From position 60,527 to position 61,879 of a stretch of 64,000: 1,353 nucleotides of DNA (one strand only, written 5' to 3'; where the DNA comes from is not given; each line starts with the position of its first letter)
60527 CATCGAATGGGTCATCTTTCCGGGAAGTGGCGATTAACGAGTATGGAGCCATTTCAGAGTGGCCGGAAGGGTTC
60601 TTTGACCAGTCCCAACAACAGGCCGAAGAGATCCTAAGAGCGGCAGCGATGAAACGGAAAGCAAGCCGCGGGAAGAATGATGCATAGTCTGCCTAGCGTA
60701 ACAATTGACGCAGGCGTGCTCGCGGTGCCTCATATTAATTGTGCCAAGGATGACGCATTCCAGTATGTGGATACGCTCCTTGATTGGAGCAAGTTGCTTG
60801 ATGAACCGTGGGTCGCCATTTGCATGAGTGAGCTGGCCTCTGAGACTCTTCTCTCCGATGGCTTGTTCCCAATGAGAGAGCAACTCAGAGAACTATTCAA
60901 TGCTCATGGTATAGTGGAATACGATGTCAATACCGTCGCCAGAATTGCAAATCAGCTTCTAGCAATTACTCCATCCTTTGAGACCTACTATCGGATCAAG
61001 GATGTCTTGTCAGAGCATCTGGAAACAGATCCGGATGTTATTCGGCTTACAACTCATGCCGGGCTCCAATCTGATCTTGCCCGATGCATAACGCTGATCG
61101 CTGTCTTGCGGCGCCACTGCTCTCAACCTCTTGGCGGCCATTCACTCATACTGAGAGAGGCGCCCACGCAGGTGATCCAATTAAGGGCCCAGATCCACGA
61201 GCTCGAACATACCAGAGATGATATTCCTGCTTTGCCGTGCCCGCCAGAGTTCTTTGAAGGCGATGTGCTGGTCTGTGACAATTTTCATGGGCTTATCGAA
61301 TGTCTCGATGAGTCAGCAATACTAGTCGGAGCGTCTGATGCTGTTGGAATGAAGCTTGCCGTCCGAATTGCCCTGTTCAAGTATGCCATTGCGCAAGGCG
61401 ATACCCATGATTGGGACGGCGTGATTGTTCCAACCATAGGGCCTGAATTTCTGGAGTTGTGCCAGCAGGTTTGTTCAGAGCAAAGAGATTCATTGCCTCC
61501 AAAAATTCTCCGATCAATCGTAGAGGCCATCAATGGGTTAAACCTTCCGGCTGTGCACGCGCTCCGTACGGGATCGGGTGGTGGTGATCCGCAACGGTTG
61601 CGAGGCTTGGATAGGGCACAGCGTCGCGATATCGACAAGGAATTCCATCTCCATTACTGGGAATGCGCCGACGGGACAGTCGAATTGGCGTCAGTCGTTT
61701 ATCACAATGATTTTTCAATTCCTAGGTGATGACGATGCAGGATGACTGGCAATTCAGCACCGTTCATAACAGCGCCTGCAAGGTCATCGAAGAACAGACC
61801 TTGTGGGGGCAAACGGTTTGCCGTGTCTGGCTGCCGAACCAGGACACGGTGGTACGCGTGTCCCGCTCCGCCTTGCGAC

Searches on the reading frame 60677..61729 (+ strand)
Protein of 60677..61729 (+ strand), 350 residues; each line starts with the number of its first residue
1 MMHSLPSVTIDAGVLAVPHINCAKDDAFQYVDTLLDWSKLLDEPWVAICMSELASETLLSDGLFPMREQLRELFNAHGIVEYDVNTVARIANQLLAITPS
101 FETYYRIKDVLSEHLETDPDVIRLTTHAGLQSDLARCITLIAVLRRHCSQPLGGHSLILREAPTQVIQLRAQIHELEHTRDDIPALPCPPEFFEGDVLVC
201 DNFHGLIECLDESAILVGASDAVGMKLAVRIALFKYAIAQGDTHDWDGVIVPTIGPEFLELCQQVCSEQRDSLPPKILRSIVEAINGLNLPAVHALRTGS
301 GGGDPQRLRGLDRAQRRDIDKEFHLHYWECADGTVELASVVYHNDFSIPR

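Call 6: search_protein_families(library=pfam, proteins=[window:60677-61729:+], max_evalue=0.01)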
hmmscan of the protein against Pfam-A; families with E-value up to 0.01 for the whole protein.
window:60677-61729:+ (350 aa): 0 families

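Call 7: search_protein_families(library=padloc, proteins=[window:60677-61729:+], max_evalue=0.01)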
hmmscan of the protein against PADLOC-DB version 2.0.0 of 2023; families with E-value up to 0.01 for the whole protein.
window:60677-61729:+ (350 aa): 0 families

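Call 8: search_protein_families(library=ncbifam, proteins=[window:60677-61729:+], max_evalue=0.01)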
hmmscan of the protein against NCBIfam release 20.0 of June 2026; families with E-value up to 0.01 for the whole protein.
window:60677-61729:+ (350 aa): 0 families
